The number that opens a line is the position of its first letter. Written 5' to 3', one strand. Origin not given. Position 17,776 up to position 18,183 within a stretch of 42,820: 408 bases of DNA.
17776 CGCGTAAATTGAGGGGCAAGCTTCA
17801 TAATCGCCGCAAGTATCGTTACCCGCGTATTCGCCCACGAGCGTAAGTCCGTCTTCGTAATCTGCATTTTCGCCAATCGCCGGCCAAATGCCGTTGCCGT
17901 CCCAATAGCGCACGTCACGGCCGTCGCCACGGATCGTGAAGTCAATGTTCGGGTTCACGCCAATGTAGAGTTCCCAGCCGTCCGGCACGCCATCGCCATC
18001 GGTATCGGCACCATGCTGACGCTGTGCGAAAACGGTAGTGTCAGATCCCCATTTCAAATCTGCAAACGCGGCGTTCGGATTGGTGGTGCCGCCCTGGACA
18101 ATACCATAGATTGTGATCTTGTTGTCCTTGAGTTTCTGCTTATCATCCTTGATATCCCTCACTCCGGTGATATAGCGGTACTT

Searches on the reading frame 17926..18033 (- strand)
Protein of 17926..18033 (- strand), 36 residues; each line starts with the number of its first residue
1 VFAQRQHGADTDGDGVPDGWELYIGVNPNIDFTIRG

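Call 70: search_solved_structures(query=window:17926-18033:-, max_evalue=10, show_alignments=4)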
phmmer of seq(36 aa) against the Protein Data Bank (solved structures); distinct sequences matched with E-value up to 10: 4.
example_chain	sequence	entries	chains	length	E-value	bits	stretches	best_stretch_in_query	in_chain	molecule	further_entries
6sms_A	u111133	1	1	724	0.27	14.9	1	7-21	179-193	Vegetative Insecticidal Protein 1Ac from Bacillus Thuringiensis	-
5wtl_A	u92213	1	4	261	0.28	14.8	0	9-19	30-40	OmpA family protein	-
2j42_A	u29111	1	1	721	1.1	12.9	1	8-22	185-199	C2 TOXIN COMPONENT-II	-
3vdz_A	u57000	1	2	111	1.5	12.6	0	9-25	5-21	Ubiquitin-40S ribosomal protein S27a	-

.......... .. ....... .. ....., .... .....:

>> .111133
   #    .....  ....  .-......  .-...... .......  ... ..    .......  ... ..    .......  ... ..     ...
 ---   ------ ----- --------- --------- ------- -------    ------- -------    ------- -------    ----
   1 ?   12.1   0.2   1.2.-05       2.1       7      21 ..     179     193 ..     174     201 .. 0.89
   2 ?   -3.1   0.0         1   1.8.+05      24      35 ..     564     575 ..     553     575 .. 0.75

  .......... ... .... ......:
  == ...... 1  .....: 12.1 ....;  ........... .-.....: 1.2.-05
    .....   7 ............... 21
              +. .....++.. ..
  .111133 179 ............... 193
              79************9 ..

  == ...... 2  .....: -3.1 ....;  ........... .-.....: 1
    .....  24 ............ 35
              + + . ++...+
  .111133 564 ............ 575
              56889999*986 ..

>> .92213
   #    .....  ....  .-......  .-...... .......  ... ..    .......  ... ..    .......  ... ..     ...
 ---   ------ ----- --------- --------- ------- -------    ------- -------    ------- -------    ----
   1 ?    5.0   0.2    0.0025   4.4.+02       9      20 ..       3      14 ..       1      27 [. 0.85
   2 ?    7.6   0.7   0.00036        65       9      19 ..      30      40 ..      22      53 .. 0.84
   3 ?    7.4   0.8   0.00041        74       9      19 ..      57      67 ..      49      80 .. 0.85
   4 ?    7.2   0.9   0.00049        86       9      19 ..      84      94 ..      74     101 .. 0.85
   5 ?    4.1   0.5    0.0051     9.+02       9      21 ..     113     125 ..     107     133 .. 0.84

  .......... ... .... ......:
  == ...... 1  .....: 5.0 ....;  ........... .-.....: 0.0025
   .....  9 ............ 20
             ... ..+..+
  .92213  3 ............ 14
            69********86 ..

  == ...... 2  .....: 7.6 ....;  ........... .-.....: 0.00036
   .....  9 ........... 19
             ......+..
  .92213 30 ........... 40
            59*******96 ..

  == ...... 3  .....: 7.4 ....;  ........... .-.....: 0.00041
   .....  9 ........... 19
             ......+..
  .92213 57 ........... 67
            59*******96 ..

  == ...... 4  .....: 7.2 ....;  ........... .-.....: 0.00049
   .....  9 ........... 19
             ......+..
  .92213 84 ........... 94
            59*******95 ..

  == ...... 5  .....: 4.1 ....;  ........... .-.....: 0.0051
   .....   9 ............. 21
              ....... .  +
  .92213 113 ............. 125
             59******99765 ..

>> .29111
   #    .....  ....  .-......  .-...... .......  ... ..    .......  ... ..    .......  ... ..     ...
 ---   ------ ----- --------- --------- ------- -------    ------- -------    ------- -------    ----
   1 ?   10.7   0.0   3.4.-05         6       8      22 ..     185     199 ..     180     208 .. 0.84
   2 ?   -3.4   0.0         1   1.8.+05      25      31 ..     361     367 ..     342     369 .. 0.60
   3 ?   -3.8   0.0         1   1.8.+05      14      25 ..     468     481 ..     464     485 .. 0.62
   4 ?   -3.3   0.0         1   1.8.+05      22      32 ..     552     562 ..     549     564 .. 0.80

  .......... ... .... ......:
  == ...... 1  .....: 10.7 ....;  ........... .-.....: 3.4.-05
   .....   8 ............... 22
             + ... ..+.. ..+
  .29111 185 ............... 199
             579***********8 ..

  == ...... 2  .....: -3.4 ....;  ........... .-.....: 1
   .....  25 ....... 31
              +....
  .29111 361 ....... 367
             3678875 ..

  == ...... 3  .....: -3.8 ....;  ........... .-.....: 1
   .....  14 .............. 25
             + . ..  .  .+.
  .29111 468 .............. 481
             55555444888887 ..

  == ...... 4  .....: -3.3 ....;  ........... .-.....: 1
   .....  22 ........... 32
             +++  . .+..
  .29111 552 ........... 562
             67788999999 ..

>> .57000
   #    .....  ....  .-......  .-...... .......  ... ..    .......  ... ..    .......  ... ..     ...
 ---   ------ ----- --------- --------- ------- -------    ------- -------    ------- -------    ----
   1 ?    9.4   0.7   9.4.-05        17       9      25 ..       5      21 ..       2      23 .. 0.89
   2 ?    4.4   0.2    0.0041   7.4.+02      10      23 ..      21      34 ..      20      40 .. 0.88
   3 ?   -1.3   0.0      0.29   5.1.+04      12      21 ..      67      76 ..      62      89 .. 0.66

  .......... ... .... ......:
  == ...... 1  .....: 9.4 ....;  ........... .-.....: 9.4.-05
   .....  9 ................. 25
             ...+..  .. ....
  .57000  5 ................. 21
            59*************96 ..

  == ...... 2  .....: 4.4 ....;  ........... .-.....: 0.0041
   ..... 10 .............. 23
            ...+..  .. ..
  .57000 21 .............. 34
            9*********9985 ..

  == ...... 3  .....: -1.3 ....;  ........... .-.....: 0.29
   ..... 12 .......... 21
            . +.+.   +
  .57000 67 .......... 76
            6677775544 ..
